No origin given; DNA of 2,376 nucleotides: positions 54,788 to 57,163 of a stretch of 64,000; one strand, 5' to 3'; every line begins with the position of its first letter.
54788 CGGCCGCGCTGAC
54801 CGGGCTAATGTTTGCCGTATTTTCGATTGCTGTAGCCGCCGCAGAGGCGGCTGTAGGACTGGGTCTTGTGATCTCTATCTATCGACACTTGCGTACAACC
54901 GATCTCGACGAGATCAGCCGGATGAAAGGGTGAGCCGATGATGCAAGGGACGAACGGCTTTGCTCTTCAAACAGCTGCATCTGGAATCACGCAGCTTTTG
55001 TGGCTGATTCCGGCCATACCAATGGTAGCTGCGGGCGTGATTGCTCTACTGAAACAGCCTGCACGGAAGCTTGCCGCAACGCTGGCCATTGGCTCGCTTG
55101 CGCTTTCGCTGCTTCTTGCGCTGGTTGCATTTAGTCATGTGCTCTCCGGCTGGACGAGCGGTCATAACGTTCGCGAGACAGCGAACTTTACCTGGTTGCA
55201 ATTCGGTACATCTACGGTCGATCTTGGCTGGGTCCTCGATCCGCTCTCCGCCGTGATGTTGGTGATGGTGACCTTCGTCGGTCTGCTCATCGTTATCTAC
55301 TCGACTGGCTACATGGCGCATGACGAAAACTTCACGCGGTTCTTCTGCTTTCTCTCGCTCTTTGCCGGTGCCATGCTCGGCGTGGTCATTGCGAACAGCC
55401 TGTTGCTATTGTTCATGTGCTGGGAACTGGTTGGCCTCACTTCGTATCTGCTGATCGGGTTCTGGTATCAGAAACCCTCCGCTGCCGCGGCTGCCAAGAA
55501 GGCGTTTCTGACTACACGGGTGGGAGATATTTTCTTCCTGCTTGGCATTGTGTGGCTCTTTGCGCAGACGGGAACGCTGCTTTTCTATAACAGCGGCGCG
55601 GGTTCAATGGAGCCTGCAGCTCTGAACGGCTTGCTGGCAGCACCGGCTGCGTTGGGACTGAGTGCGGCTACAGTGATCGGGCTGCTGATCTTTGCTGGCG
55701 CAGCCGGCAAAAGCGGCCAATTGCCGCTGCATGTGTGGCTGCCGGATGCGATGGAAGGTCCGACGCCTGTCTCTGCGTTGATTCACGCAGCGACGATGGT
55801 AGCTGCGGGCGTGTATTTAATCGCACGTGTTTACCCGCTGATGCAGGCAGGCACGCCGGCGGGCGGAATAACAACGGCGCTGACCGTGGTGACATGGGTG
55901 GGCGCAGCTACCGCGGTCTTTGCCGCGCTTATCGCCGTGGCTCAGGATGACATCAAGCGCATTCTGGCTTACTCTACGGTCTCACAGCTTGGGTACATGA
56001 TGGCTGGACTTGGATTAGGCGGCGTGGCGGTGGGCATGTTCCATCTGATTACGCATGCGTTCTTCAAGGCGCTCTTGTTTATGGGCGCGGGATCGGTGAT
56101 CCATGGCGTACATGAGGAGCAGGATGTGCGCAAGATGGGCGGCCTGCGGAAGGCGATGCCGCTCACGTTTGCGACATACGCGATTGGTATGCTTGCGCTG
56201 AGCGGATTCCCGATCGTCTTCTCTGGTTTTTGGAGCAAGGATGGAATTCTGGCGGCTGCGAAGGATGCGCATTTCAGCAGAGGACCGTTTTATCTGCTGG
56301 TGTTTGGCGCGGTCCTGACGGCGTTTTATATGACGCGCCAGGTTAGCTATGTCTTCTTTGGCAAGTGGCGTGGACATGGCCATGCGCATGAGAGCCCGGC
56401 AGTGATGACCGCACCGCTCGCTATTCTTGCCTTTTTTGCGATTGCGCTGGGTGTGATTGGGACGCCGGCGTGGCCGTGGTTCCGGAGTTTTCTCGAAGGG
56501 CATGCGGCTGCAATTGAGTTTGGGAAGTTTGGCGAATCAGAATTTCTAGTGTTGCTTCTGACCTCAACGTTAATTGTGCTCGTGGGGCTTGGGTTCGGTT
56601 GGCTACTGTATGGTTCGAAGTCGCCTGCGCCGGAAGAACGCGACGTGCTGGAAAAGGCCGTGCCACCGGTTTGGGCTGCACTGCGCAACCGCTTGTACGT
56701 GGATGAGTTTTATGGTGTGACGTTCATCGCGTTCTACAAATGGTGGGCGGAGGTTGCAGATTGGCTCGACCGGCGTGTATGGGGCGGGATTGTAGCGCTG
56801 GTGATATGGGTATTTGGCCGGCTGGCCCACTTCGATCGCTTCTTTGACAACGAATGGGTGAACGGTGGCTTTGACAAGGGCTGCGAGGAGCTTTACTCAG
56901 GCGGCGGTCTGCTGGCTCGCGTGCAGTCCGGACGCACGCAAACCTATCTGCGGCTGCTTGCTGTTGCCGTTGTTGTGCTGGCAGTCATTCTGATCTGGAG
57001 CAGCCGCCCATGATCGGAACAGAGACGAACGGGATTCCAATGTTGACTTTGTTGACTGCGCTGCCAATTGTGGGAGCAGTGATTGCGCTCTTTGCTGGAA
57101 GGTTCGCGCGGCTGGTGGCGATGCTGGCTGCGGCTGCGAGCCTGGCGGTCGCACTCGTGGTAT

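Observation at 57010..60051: Two tandem NuoM-type genes give four antiporter-like subunits (L, M, M', N)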

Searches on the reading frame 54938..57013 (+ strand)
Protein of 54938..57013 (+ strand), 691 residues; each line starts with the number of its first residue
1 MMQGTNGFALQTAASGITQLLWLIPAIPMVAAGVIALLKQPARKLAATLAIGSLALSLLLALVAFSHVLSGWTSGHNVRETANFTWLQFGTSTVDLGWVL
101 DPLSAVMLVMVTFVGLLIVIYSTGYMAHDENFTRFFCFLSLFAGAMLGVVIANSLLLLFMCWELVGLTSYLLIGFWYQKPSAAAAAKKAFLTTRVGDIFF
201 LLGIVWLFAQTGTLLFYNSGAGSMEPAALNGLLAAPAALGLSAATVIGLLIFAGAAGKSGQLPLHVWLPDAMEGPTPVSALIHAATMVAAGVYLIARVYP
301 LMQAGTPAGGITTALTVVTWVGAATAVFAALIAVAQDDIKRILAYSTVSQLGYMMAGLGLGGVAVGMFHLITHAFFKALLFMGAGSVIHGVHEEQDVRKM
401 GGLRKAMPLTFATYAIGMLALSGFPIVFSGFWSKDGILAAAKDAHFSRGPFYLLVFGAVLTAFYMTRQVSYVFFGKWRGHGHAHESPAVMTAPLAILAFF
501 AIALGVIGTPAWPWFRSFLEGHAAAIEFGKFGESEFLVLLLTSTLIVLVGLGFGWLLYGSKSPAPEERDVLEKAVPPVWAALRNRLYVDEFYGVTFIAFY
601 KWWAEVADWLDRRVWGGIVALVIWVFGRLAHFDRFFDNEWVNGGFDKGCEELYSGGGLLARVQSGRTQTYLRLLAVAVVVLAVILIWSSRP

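Call 4: search_protein_families(library=ncbifam, proteins=[window:54938-57013:+], max_evalue=0.00001)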
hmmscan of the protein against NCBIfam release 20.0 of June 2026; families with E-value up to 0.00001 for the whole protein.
window:54938-57013:+ (691 aa): 73 families (the best 25 are shown)
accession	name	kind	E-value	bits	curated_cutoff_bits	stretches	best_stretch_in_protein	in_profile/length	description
NF005141.0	PRK06590.1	equivalog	1.4e-191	638.6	556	1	19-620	3-570/615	NADH-quinone oxidoreductase subunit L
TIGR01974.1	NDH_I_L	subfamily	2.1e-179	598.4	407.5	1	20-606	2-575/630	NADH-quinone oxidoreductase subunit L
NF005626.0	PRK07376.1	equivalog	3.3e-155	518.1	963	2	17-481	4-462/675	NAD(P)H-quinone oxidoreductase subunit 5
NF040617.1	F420_dehyd_FpoL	exception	1.8e-138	463.2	1050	1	17-594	2-596/669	F420H2 dehydrogenase subunit FpoL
NF005633.0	PRK07390.1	subfamily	1.5e-96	324.4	676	1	17-622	5-569/613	NAD(P)H-quinone oxidoreductase subunit F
NF009288.0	PRK12648.1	equivalog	1.1e-93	315.1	1104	1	20-533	2-493/954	monovalent cation/H+ antiporter subunit A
NF009287.0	PRK12647.1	equivalog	8.6e-91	305.6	937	1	36-560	14-517/773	putative monovalent cation/H+ antiporter subunit A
NF009289.0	PRK12649.1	equivalog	1.5e-86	291.5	1117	1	27-509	13-486/789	putative monovalent cation/H+ antiporter subunit A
TIGR01960.1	ndhF3_CO2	subfamily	1.9e-85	287.6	588.7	1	18-622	6-569/606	NAD(P)H dehydrogenase, subunit NdhF3 family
NF009285.0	PRK12645.1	equivalog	2.6e-85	287.3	1028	1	20-507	3-492/804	Na+/H+ antiporter subunit A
TIGR00940.1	2a6301s01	subfamily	2.3e-84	284.2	920.45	1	27-539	7-518/793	monovalent cation:proton antiporter subunit A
NF005097.0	PRK06525.1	equivalog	1.1e-81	275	430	1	26-509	10-476/480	hydrogenase 4 subunit D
NF009284.0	PRK12644.1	equivalog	5.4e-75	253.1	962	1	49-524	25-487/975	Na+/H+ antiporter subunit A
NF009290.0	PRK12650.1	equivalog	1.8e-73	247.9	980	1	35-507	13-471/966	DUF4040 family protein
NF009286.0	PRK12646.1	equivalog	2.9e-67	227.8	1063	1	20-481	3-463/800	DUF4040 family protein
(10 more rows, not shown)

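Call 5: search_protein_families(library=pfam, proteins=[window:54938-57013:+], max_evalue=0.001)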
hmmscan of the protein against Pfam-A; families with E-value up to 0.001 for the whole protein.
window:54938-57013:+ (691 aa): 2 families
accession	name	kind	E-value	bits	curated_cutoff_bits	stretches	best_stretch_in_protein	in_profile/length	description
PF00361.26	Proton_antipo_M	-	3.6e-80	269.8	21.5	1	152-447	1-281/294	NADH:quinone oxidoreductase/Mrp antiporter, TM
PF00662.26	Proton_antipo_N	-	1.9e-20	72.9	24.5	1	86-136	1-51/51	NADH-Ubiquinone oxidoreductase (complex I), chain 5 N-terminus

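Call 24: search_solved_structures(query=window:54938-57013:+, max_evalue=1e-40, show_alignments=3)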
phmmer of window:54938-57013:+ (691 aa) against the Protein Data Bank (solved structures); distinct sequences matched with E-value up to 1e-40: 42.
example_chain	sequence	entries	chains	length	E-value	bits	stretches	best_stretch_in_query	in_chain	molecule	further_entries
6hum_F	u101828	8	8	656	2.7e-133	448.9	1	18-624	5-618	NADH dehydrogenase subunit 5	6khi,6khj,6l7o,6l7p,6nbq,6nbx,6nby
8e9g_L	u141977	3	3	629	1.4e-111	377.2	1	21-599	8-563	NADH-quinone oxidoreductase, L subunit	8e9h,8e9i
8qby_L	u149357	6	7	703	1.1e-109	370.9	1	42-517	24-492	NADH dehydrogenase subunit L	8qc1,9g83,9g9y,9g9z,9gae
4he8_L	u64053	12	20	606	5.8e-103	348.7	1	94-618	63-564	NADH-quinone oxidoreductase subunit 12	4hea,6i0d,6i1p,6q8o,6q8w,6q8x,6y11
7eu3_F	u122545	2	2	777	1.3e-101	344.2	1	19-485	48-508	NAD(P)H-quinone oxidoreductase subunit F | NADH-plastoquinone oxidoreductase subunit 5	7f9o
9grx_F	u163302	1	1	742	1.6e-97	330.7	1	17-475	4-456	NAD(P)H-quinone oxidoreductase subunit 5, chloroplastic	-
7ar7_L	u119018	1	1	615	1.4e-96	327.6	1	44-508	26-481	NADH-ubiquinone oxidoreductase chain 5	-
7aqq_L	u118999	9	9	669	2.1e-96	327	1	44-508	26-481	NADH-ubiquinone oxidoreductase chain 5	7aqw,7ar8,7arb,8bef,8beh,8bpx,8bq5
8e73_5M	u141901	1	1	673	8.4e-96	325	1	47-509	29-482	Nad5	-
7a23_a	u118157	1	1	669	2.9e-95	323.2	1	44-508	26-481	Nad5m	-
7z7r_L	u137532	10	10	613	9.2e-95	321.6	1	26-561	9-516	NADH dehydrogenase subunit L | NADH-quinone oxidoreductase subunit L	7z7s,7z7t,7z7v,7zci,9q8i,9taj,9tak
3rko_L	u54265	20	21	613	1.2e-94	321.2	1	26-561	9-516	NADH-QUINONE OXIDOREDUCTASE SUBUNIT L | Proton-translocating NADH-quinone oxidoreductase, chain L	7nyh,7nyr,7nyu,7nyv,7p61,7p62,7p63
7wff_F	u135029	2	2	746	1.3e-94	321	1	19-475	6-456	NAD(P)H-quinone oxidoreductase subunit 5, chloroplastic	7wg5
7zm7_5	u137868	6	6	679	1.1e-86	294.9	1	46-475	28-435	NADH-ubiquinone oxidoreductase chain 5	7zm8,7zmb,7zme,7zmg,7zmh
9cwt_l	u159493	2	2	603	1.9e-82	280.9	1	82-500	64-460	NADH-ubiquinone oxidoreductase chain 5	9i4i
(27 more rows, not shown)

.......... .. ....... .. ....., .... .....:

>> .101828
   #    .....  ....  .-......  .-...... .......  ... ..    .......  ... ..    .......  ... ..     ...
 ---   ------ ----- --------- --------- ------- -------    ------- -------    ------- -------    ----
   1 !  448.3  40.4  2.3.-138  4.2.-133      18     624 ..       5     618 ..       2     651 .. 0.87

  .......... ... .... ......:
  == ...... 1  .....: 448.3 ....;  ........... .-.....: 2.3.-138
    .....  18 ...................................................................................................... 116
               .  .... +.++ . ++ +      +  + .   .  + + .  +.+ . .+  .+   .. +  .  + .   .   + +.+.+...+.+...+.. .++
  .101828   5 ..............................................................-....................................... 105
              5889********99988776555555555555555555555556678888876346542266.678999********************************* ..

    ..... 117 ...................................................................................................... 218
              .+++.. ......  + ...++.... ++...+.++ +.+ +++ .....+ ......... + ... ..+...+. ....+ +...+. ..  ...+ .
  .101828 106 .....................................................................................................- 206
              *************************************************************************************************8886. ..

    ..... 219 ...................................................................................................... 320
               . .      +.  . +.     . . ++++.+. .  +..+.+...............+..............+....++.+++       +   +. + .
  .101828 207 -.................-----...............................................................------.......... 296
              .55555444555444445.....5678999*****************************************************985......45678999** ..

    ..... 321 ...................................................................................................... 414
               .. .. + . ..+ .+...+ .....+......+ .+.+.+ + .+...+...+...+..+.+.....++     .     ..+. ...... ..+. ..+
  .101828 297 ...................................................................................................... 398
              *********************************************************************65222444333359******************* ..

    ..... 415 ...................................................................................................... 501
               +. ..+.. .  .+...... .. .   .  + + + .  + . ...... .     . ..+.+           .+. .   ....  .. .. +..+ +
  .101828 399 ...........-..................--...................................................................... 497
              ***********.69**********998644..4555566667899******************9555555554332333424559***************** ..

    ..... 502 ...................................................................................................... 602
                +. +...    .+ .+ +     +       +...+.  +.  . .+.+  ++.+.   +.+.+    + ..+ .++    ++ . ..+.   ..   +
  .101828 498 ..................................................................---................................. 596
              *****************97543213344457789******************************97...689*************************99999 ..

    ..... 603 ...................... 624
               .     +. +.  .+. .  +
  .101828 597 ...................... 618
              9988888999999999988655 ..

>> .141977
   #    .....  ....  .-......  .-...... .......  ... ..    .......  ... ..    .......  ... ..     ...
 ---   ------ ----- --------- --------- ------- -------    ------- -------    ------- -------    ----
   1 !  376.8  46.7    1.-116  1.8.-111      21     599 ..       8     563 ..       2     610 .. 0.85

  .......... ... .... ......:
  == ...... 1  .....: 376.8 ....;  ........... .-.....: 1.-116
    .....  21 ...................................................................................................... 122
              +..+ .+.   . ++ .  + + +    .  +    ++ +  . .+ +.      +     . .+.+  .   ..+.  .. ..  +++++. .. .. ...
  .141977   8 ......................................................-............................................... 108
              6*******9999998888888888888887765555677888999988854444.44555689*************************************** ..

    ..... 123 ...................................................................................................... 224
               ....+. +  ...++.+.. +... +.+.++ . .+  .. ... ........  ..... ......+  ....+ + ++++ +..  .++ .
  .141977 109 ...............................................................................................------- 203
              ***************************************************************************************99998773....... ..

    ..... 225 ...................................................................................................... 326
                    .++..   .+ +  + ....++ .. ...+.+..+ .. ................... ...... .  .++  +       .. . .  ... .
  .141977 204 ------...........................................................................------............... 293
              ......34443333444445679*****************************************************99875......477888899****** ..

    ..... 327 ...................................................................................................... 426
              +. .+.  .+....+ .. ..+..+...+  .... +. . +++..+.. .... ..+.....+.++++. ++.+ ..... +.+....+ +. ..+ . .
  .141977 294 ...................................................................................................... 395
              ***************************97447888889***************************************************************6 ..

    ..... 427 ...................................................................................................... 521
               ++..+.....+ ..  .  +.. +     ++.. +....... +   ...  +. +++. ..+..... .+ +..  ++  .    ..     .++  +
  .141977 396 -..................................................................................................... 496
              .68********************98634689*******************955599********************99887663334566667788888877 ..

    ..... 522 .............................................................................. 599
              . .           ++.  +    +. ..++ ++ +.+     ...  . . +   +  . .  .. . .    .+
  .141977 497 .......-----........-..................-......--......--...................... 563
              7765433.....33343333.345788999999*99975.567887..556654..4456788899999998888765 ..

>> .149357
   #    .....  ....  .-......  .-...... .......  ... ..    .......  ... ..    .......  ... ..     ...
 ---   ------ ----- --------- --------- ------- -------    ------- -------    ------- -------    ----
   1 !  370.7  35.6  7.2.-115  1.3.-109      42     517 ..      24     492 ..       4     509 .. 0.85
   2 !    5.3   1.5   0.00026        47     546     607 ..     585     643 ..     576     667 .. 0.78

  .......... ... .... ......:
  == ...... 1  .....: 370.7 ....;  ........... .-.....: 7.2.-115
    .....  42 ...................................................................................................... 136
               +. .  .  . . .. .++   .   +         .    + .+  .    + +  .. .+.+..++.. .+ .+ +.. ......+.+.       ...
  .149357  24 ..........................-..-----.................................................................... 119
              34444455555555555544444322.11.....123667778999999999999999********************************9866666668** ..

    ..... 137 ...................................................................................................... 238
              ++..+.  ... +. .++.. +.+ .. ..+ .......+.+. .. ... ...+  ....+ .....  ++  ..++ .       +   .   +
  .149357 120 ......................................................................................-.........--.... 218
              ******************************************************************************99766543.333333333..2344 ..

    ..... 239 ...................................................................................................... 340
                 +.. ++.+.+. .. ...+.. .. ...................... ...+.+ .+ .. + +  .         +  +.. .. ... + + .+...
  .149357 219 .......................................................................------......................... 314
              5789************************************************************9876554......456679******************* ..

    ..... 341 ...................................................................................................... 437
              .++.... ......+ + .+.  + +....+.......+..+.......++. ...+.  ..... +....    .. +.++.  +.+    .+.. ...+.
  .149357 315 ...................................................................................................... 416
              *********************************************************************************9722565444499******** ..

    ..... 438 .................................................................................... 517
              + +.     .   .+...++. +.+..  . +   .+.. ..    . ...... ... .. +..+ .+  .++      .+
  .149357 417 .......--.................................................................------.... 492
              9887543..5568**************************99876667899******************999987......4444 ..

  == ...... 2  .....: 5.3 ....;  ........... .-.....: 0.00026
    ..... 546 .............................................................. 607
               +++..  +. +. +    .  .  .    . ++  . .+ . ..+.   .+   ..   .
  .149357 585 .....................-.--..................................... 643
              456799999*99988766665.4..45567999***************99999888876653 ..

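Call 48: find_homologous_proteins(query=window:54938-57013:+, max_evalue=1e-20)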
Query window:54938-57013:+ (691 aa): 8000 proteins with E <= 1e-20 among 8000 candidates; the best 120 are listed.
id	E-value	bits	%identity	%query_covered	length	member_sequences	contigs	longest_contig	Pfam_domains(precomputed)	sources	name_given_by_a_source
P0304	0.0e+0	1516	100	100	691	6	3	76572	PF00662.27,PF00361.26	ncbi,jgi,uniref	ncbi:NADH-quinone oxidoreductase subunit L [Terracidiphilus sp.]|jgi:NADH-quinone oxidoreductase sub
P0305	0.0e+0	1413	92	100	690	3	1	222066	PF00662.27,PF00361.26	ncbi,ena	-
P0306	0.0e+0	1364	89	100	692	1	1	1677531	PF00662.27,PF00361.26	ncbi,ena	-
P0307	0.0e+0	1360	89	100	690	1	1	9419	PF00662.27,PF00361.26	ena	-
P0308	0.0e+0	1356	90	98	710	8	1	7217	PF00662.27,PF00361.26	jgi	jgi:NADH-quinone oxidoreductase subunit L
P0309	0.0e+0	1331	87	100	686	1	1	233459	PF00662.27,PF00361.26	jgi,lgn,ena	-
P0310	0.0e+0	1301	86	100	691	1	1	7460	PF00662.27,PF00361.26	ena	-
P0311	0.0e+0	1257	83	100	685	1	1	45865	PF00662.27,PF00361.26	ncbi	-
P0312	0.0e+0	1256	85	98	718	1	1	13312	PF00662.27,PF00361.26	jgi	jgi:NADH-quinone oxidoreductase subunit L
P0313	0.0e+0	1247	83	100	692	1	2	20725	PF00662.27,PF00361.26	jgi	jgi:NADH-quinone oxidoreductase subunit L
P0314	0.0e+0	1242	81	100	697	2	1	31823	PF00662.27,PF00361.26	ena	-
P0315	0.0e+0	1240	82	100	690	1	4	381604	PF00662.27,PF00361.26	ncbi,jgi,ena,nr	ncbi:MAG TPA: NADH-quinone oxidoreductase subunit L [Terracidiphilus sp.]|nr:NADH-quinone oxidoreduc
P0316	0.0e+0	1238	82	100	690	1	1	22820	PF00662.27,PF00361.26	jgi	jgi:NADH-quinone oxidoreductase subunit L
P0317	0.0e+0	1238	82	100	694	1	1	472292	PF00662.27,PF00361.26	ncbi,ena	-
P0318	0.0e+0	1237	82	100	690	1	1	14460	PF00662.27,PF00361.26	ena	-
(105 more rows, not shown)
